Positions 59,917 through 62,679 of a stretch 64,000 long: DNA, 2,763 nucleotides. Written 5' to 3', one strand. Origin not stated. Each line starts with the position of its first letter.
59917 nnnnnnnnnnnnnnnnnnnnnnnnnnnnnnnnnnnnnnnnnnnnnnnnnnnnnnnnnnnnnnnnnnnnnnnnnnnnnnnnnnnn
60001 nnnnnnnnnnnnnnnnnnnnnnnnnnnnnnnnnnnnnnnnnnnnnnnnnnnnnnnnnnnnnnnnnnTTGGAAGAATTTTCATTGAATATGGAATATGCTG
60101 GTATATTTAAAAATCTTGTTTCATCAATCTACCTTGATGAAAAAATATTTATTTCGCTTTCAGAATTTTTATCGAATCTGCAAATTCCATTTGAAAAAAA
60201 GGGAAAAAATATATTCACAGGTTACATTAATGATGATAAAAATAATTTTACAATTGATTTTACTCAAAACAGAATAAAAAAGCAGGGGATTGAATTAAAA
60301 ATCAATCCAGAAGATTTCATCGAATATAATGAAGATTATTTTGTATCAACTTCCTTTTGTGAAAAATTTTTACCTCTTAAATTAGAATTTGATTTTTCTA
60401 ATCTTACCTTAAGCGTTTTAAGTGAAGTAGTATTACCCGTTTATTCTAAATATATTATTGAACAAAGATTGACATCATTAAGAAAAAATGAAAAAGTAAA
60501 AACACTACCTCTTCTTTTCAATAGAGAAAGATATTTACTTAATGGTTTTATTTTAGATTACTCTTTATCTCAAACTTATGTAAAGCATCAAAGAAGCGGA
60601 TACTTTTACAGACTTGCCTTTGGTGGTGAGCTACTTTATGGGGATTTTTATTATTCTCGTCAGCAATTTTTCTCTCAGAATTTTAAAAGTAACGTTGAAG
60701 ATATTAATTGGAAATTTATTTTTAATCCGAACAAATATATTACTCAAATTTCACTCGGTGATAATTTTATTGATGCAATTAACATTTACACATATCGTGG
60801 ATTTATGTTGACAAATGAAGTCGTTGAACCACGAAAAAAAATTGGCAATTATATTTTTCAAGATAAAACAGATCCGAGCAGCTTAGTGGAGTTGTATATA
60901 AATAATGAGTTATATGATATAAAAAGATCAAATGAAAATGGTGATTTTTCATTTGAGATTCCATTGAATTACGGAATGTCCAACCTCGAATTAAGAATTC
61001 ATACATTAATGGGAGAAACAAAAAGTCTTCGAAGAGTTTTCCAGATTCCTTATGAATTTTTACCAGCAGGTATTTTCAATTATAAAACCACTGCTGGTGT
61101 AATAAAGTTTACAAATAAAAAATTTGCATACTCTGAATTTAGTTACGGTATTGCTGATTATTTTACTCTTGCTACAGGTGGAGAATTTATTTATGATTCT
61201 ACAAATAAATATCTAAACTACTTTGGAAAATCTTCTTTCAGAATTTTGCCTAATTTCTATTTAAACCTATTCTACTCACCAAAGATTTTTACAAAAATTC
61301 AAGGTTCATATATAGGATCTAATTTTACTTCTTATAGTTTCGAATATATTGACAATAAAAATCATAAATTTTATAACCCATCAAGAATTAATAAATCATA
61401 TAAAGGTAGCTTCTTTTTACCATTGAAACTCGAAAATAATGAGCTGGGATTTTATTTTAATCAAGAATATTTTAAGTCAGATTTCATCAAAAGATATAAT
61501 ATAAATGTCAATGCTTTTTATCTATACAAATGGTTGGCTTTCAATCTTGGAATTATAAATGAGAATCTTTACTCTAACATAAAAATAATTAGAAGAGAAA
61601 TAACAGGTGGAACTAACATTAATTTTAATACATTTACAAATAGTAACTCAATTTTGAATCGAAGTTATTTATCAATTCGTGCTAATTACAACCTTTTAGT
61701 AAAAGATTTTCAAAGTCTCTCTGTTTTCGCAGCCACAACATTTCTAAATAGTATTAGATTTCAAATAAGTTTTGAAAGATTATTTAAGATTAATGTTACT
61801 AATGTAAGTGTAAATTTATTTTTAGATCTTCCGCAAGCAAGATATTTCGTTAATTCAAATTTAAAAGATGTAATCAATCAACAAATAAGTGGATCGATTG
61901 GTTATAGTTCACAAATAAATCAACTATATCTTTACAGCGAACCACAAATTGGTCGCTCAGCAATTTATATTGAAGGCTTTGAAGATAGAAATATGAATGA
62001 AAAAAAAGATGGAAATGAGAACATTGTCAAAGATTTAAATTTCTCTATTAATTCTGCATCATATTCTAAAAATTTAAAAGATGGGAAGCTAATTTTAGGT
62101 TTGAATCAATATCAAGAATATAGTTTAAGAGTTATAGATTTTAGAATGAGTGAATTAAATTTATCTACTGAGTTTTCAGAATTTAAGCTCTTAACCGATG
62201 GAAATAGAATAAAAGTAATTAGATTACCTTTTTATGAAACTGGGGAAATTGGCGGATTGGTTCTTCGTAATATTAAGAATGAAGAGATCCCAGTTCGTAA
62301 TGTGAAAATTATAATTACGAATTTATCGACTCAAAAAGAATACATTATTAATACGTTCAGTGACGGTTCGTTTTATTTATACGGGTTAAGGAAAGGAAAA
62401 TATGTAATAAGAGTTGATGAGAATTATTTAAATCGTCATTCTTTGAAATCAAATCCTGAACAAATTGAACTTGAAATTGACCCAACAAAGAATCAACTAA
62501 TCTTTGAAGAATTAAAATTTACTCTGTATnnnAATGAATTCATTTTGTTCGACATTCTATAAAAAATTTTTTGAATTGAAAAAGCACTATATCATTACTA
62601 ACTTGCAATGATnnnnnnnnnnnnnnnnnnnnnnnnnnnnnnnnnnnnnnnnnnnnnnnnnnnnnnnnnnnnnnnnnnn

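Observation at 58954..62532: Usher-like protein is about 350 aa longer than canonical ushers and starts with three W-rich tandem repeats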

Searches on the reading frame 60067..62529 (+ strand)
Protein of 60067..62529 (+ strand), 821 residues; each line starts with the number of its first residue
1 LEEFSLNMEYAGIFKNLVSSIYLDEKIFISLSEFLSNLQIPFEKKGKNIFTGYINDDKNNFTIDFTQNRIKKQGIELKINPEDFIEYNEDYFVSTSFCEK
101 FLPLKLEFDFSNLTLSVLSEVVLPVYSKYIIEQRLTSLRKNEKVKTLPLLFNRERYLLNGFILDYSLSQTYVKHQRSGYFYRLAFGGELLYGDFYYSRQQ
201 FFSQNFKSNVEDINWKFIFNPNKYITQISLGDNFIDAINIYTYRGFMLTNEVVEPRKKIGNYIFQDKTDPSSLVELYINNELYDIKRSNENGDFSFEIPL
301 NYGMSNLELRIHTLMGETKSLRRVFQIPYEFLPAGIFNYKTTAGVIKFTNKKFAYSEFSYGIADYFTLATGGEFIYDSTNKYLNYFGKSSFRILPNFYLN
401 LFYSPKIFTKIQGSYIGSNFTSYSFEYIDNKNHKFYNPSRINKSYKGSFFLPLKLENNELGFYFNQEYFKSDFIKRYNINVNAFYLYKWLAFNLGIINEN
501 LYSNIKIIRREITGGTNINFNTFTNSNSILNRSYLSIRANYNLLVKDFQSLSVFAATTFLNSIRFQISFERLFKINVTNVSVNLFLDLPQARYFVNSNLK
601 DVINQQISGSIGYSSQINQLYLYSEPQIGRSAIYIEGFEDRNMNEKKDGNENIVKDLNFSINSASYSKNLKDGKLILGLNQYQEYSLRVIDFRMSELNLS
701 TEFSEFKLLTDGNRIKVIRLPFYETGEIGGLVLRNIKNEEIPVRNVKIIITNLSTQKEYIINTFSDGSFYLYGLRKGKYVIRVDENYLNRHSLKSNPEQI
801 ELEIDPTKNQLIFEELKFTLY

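Call 37: search_solved_structures(query=A2, max_evalue=1, show_alignments=2)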
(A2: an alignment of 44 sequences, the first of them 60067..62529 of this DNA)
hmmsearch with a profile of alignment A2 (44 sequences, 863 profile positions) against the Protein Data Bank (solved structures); distinct sequences matched with E-value up to 1: 3.
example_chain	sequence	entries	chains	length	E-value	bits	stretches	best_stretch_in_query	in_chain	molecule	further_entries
7dm0_A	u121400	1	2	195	3.6e-05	25.3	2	291-332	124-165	Biofilm-associated surface protein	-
9c7v_B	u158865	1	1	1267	0.039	15.3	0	757-819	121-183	BOS complex subunit NOMO2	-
6m3a_A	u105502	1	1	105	0.07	14.4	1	291-352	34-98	Biofilm-associated surface protein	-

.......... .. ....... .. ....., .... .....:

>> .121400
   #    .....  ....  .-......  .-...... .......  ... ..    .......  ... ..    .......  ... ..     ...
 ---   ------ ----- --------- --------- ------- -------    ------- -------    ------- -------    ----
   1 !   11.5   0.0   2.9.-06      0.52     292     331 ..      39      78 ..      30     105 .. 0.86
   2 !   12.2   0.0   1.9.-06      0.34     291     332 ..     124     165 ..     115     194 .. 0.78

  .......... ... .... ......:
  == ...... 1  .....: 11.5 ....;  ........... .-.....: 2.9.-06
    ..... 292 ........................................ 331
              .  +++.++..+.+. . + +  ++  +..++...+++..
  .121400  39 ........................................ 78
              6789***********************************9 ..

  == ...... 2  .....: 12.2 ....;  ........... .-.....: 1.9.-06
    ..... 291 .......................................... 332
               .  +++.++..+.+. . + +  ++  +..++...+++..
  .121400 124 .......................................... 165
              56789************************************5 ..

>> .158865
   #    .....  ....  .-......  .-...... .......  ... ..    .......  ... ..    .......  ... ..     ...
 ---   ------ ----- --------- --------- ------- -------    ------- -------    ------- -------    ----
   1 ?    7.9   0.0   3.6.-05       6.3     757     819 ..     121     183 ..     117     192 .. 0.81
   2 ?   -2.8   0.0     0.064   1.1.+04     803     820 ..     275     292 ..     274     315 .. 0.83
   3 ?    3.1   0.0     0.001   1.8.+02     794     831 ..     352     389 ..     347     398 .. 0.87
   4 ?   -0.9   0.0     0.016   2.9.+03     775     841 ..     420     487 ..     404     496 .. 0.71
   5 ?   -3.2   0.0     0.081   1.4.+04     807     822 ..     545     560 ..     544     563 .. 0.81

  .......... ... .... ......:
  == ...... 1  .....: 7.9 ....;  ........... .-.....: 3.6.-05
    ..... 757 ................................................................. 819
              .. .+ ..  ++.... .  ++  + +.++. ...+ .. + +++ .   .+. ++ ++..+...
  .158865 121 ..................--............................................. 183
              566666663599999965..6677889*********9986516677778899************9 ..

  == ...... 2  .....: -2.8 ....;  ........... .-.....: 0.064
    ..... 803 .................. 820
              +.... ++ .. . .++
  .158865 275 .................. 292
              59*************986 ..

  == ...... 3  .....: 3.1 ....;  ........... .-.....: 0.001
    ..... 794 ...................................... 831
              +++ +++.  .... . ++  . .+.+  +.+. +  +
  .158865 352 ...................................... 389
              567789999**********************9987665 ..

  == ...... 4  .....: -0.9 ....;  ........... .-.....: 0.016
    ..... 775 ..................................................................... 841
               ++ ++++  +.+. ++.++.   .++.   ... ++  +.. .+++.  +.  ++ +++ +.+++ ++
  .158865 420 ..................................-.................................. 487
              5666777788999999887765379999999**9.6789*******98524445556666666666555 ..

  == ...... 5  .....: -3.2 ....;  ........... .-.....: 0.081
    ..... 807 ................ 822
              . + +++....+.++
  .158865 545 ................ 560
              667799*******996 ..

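Call 38: search_protein_families(library=pfam, alignment_id=A2, max_evalue=0.01)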
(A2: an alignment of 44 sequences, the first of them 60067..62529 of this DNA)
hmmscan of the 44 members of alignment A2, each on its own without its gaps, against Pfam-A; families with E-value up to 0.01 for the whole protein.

A. member 1, window:60067-62529:+ (821 aa): 1 family
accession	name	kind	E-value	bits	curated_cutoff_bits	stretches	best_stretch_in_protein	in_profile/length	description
PF13620.12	CarboxypepD_reg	-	0.001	19.8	32.3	1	740-784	11-55/82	Carboxypeptidase regulatory-like domain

B. families by the number of members that match (of 44 scanned): 12 families
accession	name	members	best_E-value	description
PF13620.12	CarboxypepD_reg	37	5.7e-10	Carboxypeptidase regulatory-like domain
PF17210.9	SdrD_B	24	1.5e-07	SdrD B-like domain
PF17802.7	SpaA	5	6.9e-06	Prealbumin-like fold domain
PF07833.16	Cu_amine_oxidN1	5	0.00059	Copper amine oxidase N-terminal domain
PF00577.26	Usher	3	2.1e-14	Outer membrane usher protein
PF09430.16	EMC7_beta-sandw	3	0.0011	ER membrane protein complex subunit 7, beta-sandwich domain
PF23194.1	NOMO_5th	3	0.0014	NOMO fifth transthyretin-like domain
PF05036.18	SPOR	1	5.9e-07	SPOR domain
PF11974.14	bMG3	1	0.00011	Bacterial alpha-2-macroglobulin MG3 domain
PF07495.19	Y_Y_Y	1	0.00077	Y_Y_Y domain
PF20009.4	GEVED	1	0.0011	GEVED domain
PF16355.11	DUF4982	1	0.0035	Domain of unknown function (DUF4982)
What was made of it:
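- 62269..62529 (+): C-terminal domain 2 (residues about 1106-1192), a CarboxypepD_reg/transthyretin-like sandwich. 37 of 44 family members match, best E 5.7e-10 (call 38).
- Closest known: Classical outer-membrane ushers FimD and PapC. Different: The N-terminal domain of some relatives weakly resembles Cu_amine_oxidN1 instead (call 38).
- Checked: 37 of 44 family members match this model at E <= 0.01 (call 38).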
